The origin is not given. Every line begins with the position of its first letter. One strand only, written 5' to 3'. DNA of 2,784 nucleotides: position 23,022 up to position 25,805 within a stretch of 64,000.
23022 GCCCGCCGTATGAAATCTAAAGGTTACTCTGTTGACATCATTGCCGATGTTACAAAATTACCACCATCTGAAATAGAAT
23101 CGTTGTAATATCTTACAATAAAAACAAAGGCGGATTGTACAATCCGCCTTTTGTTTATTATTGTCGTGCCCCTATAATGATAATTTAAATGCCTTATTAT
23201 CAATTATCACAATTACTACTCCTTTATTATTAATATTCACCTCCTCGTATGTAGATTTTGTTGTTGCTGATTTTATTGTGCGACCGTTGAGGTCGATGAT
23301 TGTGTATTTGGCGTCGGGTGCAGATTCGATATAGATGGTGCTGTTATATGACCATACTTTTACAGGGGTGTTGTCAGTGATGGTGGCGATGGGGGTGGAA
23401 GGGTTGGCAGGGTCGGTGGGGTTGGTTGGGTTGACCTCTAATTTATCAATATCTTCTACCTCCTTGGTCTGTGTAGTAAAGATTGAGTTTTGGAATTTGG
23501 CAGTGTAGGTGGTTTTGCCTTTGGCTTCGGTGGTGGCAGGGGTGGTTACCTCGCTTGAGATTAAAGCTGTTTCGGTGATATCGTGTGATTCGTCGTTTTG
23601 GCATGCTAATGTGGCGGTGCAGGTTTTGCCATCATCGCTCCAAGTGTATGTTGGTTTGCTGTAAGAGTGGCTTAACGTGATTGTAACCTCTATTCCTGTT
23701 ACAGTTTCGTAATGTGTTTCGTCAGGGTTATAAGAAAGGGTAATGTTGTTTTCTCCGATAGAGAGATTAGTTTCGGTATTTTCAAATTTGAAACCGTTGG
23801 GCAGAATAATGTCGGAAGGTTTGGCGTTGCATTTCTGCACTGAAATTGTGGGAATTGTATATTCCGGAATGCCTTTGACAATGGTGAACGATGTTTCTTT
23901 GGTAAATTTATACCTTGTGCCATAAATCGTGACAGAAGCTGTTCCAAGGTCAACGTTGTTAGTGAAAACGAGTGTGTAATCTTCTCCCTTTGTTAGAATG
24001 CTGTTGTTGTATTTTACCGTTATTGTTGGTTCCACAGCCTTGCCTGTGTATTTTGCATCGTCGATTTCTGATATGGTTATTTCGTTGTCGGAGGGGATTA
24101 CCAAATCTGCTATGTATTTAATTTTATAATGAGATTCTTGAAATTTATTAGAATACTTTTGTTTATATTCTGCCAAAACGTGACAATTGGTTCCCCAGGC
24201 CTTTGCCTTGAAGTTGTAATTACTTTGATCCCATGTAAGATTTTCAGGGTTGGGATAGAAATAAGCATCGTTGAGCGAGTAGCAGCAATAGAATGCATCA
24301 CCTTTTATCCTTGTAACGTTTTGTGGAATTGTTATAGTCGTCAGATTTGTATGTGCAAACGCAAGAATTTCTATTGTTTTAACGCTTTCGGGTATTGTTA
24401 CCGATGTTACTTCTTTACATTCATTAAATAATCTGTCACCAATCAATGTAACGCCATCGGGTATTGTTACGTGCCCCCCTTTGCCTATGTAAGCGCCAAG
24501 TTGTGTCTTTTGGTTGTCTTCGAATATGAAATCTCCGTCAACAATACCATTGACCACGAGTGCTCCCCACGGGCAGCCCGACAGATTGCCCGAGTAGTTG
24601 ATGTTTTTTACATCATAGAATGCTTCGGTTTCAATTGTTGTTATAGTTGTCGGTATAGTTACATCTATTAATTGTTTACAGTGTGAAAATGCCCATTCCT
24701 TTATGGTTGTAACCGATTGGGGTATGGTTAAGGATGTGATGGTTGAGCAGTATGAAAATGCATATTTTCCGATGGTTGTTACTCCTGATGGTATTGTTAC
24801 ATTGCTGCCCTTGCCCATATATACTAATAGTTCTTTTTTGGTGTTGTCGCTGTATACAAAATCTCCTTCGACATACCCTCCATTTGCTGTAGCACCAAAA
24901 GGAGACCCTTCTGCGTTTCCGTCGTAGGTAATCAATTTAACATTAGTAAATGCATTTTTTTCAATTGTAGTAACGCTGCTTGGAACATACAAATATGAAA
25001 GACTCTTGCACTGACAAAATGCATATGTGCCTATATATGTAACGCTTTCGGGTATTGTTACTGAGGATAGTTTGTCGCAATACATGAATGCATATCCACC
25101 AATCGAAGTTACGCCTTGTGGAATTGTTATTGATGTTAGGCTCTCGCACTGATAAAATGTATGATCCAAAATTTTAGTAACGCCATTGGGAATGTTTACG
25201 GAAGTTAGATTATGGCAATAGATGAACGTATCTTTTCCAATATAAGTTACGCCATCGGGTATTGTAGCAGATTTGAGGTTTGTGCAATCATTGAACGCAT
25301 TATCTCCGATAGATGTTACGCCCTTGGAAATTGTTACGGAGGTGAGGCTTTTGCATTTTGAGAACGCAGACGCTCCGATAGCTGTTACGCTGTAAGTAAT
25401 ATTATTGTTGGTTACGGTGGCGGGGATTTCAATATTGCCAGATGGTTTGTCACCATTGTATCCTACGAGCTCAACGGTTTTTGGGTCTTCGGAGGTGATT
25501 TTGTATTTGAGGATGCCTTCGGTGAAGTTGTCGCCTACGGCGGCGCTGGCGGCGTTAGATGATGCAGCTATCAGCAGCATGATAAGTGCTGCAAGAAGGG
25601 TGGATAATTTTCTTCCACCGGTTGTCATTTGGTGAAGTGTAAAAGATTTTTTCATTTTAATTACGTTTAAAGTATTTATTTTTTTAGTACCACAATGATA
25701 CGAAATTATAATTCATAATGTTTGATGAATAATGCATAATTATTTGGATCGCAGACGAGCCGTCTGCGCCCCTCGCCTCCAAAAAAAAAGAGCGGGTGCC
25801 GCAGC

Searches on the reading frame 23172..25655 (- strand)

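Call 63: search_protein_families(library=pfam, proteins=[window:23172-25655:-], max_evalue=0.00001)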
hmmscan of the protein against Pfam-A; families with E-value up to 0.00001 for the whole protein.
window:23172-25655:- (827 aa): 2 families
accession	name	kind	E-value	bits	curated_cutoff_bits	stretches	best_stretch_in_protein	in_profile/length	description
PF13306.12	LRR_5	-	2.3e-98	325.3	27.7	4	81-193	13-123/127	BspA type Leucine rich repeat region (6 copies)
PF13855.12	LRR_8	-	7.2e-06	26.1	27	0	90-128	13-52/61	Leucine rich repeat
